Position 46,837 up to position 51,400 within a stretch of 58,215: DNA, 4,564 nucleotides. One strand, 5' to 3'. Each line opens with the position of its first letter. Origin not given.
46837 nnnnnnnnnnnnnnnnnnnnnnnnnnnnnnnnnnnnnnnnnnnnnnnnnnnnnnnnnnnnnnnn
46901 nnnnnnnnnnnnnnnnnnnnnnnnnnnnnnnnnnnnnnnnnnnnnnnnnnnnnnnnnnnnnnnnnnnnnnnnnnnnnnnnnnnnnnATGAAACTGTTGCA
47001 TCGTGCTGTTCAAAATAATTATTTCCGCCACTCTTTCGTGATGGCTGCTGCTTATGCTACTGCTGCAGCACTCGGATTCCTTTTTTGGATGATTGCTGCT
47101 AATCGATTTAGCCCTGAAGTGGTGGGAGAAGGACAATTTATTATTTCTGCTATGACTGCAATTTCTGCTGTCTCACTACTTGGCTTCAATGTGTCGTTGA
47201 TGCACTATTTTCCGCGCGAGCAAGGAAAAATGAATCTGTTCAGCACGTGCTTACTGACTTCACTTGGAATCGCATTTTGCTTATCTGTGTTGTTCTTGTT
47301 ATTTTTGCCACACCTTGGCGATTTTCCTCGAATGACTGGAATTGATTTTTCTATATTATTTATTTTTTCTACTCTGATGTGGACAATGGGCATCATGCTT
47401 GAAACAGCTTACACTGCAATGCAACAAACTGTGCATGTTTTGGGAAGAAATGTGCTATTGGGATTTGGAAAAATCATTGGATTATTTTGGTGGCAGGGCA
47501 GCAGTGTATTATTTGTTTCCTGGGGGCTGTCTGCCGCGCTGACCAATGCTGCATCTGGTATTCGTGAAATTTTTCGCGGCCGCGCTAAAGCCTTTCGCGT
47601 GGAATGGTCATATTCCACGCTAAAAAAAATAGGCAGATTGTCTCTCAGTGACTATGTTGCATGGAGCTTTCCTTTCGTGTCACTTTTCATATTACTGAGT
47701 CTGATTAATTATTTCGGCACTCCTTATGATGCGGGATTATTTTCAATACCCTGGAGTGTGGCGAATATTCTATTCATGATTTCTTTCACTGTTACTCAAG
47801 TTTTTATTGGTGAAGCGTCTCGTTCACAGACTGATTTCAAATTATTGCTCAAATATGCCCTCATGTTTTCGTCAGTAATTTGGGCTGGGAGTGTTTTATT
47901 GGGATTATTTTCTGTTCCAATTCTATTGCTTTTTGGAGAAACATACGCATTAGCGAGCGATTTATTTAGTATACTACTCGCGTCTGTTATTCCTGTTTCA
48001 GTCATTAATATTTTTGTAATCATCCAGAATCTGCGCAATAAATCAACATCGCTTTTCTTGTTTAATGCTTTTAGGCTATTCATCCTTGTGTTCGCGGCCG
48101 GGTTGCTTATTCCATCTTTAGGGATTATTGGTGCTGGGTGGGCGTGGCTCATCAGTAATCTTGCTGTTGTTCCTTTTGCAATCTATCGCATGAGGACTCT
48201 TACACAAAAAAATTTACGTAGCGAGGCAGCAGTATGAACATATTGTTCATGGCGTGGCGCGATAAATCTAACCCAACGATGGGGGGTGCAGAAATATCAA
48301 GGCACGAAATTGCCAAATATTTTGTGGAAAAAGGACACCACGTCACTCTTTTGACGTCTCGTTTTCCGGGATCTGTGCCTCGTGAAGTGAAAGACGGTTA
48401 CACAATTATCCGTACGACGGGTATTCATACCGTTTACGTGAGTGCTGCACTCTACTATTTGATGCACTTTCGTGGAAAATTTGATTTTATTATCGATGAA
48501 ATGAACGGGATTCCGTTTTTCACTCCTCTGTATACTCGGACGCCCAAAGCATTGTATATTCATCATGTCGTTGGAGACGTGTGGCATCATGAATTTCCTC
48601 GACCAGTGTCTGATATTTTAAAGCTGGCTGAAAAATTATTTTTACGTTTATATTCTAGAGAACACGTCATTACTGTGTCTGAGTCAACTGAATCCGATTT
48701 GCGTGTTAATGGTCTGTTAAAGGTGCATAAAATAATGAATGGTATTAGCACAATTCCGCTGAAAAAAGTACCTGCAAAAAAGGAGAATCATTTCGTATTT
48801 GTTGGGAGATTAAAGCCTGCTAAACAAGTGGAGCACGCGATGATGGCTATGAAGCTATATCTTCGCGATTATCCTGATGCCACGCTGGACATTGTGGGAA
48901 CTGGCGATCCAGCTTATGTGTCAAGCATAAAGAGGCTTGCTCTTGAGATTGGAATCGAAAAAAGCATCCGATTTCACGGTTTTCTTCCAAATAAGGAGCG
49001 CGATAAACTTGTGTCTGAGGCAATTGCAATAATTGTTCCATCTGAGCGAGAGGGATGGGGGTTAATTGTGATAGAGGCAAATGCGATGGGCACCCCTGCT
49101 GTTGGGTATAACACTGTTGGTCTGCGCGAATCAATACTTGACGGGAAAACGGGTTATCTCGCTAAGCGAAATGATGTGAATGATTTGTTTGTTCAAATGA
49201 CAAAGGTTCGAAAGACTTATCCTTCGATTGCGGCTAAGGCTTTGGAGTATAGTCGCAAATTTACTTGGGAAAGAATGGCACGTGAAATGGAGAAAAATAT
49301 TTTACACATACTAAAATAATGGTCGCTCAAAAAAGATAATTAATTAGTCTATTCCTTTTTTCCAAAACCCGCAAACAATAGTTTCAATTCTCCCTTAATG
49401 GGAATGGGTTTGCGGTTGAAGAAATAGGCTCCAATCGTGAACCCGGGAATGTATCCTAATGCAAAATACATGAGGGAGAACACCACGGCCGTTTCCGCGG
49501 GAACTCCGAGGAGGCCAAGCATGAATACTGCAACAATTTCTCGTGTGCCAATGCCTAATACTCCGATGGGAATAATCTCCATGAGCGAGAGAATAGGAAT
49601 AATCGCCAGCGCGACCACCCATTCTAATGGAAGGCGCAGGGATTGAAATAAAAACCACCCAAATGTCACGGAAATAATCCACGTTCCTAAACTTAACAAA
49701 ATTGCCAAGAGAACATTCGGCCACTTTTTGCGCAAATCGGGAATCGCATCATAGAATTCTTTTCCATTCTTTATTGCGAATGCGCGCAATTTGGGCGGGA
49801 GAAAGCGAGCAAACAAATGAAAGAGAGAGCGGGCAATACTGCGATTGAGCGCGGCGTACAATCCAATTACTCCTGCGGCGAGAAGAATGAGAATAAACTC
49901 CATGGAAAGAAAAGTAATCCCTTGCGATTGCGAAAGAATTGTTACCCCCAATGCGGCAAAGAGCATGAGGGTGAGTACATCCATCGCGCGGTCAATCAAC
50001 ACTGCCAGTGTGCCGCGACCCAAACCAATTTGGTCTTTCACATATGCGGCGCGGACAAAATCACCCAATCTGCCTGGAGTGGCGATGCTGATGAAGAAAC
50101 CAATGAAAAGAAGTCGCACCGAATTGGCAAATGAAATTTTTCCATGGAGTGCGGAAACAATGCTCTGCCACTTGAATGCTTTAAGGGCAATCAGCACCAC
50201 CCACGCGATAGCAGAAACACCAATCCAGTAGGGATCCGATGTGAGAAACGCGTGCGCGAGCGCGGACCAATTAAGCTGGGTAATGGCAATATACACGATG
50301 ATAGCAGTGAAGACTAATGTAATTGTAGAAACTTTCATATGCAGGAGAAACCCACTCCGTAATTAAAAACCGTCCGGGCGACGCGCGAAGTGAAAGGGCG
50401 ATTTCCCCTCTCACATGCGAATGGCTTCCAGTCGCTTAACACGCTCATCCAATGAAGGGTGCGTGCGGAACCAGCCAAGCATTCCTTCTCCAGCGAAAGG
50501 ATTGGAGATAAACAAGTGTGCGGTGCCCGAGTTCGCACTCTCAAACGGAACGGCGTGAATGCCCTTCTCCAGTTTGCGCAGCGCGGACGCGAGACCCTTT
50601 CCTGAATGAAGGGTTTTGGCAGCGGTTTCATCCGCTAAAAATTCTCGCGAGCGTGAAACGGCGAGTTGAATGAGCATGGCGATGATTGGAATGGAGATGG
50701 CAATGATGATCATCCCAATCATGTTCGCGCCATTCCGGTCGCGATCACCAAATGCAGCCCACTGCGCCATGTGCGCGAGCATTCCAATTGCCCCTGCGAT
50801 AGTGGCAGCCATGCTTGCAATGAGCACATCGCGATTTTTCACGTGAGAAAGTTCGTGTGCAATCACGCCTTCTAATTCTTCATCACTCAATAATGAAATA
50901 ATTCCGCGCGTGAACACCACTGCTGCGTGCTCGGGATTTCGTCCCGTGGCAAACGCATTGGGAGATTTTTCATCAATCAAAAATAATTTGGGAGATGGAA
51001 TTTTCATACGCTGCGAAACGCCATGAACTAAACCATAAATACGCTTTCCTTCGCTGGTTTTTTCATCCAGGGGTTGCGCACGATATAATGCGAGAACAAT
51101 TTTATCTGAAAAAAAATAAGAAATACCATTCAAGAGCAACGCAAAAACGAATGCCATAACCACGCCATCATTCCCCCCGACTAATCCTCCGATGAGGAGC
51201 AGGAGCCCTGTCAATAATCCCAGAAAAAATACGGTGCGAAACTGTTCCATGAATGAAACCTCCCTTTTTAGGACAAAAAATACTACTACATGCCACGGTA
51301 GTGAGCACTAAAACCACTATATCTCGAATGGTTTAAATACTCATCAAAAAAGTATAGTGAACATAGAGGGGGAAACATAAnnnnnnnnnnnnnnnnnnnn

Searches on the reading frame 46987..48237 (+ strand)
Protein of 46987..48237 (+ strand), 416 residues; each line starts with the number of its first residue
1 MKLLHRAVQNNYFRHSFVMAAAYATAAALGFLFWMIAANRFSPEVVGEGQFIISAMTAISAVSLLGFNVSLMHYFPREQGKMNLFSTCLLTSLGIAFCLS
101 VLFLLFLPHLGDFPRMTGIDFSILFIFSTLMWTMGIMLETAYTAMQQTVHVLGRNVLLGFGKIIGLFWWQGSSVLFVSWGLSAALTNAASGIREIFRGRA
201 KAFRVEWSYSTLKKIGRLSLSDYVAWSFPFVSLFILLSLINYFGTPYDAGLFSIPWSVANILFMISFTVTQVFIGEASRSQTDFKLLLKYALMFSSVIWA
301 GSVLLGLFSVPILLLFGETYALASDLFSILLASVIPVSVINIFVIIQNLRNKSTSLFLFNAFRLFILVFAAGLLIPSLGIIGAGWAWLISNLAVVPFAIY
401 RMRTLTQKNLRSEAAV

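Call 6: search_protein_families(library=pfam, proteins=[window:46987-48237:+])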
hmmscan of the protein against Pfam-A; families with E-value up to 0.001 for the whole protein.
window:46987-48237:+ (416 aa): 0 families

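Call 11: search_protein_families(library=pfam, proteins=[window:46987-48237:+], max_evalue=5)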
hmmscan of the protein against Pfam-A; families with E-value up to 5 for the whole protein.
window:46987-48237:+ (416 aa): 1 family
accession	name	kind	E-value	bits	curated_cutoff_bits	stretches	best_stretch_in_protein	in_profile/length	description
PF01943.22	Polysacc_synt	-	0.0019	18.1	28.2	1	16-243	5-227/274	Polysaccharide biosynthesis protein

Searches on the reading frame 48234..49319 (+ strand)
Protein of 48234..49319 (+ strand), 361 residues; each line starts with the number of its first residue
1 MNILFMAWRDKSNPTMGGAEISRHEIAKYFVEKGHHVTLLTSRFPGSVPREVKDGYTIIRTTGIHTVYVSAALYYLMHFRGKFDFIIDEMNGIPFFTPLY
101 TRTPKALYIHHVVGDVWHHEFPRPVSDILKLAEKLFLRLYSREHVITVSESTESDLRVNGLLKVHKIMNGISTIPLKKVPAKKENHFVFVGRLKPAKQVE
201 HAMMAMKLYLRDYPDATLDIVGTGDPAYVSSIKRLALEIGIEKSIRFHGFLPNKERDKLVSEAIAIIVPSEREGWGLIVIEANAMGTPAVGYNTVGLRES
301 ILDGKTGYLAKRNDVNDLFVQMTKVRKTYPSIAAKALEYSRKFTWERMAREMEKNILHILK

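Call 6: search_protein_families(library=pfam, proteins=[window:48234-49319:+])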
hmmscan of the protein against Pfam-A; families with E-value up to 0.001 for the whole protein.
window:48234-49319:+ (361 aa): 5 families
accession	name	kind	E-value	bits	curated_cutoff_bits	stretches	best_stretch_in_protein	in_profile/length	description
PF00534.26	Glycos_transf_1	-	3.4e-31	108.5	26.4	1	178-325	9-155/172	Glycosyl transferases group 1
PF13692.12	Glyco_trans_1_4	-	6.8e-24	85.2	27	1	185-323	2-137/142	Glycosyl transferases group 1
PF20706.3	GT4-conflict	-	5.1e-12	45.9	26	1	154-324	163-338/385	Family 4 Glycosyltransferase in conflict systems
PF13439.12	Glyco_transf_4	-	5.1e-11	43.3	28.5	1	16-173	1-168/170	Glycosyltransferase Family 4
PF13579.12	Glyco_trans_4_4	-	1.7e-06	28.9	29.7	1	17-160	1-146/158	Glycosyl transferase 4-like domain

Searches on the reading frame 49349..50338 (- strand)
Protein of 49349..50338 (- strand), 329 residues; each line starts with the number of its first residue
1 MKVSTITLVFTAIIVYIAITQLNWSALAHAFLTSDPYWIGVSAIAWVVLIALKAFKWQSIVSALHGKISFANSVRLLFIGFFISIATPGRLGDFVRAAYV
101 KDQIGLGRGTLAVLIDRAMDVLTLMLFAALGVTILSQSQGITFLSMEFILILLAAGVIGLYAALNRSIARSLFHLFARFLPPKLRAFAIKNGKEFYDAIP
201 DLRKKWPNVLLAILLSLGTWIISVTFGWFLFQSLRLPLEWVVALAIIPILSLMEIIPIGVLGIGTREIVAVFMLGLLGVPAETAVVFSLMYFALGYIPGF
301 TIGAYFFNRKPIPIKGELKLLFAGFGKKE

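Call 6: search_protein_families(library=pfam, proteins=[window:49349-50338:-])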
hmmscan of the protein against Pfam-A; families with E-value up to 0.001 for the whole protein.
window:49349-50338:- (329 aa): 1 family
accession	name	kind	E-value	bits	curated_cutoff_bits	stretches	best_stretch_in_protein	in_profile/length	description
PF03706.18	LPG_synthase_TM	-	9.5e-47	160.3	33.4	1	6-303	3-302/302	Lysylphosphatidylglycerol synthase TM region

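Call 16: search_protein_families(library=ncbifam, proteins=[window:49349-50338:-], max_evalue=0.00001)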
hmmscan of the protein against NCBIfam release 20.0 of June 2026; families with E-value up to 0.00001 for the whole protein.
window:49349-50338:- (329 aa): 2 families
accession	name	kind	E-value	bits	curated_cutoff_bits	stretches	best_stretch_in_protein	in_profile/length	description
TIGR00374.1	TIGR00374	subfamily_domain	3.4e-23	82.6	43.2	1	9-307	4-310/323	flippase-like domain-containing protein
TIGR03476.1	HpnL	subfamily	1.2e-08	34.6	195.65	1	43-290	43-298/318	putative membrane protein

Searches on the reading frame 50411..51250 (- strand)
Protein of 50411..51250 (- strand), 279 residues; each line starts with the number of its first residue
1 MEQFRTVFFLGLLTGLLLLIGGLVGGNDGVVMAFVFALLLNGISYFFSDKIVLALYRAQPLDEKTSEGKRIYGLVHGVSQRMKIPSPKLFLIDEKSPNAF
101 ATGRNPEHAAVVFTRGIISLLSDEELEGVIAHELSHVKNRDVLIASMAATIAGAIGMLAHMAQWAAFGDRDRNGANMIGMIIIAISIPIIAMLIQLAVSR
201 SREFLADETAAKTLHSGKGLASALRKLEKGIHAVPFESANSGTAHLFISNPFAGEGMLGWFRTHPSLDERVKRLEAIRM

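Call 6: search_protein_families(library=pfam, proteins=[window:50411-51250:-])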
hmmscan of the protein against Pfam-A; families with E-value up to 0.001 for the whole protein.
window:50411-51250:- (279 aa): 2 families
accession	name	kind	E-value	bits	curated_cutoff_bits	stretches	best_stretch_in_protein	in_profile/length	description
PF01435.24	Peptidase_M48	-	1.4e-33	116.7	20.3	1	73-277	9-185/186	Peptidase family M48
PF05569.17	Peptidase_M56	-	0.00042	20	31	1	113-150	180-217/296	BlaR1 peptidase M56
